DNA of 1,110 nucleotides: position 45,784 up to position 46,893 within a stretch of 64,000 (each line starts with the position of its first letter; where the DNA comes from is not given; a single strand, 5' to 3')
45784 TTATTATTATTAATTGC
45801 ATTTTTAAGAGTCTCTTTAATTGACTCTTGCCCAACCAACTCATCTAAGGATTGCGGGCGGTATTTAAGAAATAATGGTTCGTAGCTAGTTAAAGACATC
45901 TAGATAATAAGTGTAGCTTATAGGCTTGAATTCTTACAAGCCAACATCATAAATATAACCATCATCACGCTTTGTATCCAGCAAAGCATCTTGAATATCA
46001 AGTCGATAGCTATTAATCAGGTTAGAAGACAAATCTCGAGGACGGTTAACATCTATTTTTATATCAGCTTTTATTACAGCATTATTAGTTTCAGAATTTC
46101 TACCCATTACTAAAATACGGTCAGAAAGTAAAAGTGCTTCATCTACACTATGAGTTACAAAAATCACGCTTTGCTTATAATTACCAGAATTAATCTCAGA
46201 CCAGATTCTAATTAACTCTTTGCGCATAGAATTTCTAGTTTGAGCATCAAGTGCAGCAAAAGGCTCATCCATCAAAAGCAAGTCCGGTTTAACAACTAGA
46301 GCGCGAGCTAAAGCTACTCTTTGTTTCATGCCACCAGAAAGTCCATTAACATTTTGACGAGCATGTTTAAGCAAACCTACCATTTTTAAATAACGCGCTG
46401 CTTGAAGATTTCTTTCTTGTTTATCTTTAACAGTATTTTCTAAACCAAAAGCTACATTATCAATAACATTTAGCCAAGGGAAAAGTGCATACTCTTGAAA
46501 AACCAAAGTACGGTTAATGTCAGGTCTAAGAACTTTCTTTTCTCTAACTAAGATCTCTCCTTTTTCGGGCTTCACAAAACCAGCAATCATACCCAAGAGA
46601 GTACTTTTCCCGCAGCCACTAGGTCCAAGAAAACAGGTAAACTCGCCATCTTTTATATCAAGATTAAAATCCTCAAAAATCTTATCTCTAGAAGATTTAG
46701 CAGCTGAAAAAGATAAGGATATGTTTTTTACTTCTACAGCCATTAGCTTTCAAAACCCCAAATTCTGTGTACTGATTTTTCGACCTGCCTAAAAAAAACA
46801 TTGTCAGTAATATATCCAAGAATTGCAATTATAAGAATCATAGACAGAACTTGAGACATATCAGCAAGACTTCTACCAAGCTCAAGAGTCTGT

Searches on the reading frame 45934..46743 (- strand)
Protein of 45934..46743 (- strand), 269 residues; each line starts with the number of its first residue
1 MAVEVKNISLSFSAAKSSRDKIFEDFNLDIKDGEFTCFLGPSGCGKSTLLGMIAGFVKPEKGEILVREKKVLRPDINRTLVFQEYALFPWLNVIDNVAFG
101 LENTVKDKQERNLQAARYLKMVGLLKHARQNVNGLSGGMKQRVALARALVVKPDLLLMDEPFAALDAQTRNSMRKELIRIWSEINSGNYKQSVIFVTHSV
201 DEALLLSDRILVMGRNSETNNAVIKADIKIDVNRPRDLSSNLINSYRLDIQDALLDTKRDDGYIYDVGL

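Call 49: search_protein_families(library=pfam, proteins=[window:45934-46743:-])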
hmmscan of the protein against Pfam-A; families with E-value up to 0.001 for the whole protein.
window:45934-46743:- (269 aa): 5 families
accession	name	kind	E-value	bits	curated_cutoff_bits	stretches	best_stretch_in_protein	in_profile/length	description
PF00005.33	ABC_tran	-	4.1e-32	112.1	25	1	24-163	2-137/137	ABC transporter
PF13304.12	AAA_21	-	1.8e-06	28.7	27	0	134-199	237-299/304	AAA domain, putative AbiEii toxin, Type IV TA system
PF13175.12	AAA_15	-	2.2e-05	24.7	32.1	0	23-60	14-50/374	AAA ATPase domain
PF03193.22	RsgA_GTPase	-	0.00013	22.3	30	1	6-64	80-137/174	RsgA GTPase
PF02463.25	SMC_N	-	0.00039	20.3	40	0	33-175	24-181/220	RecF/RecN/SMC N terminal domain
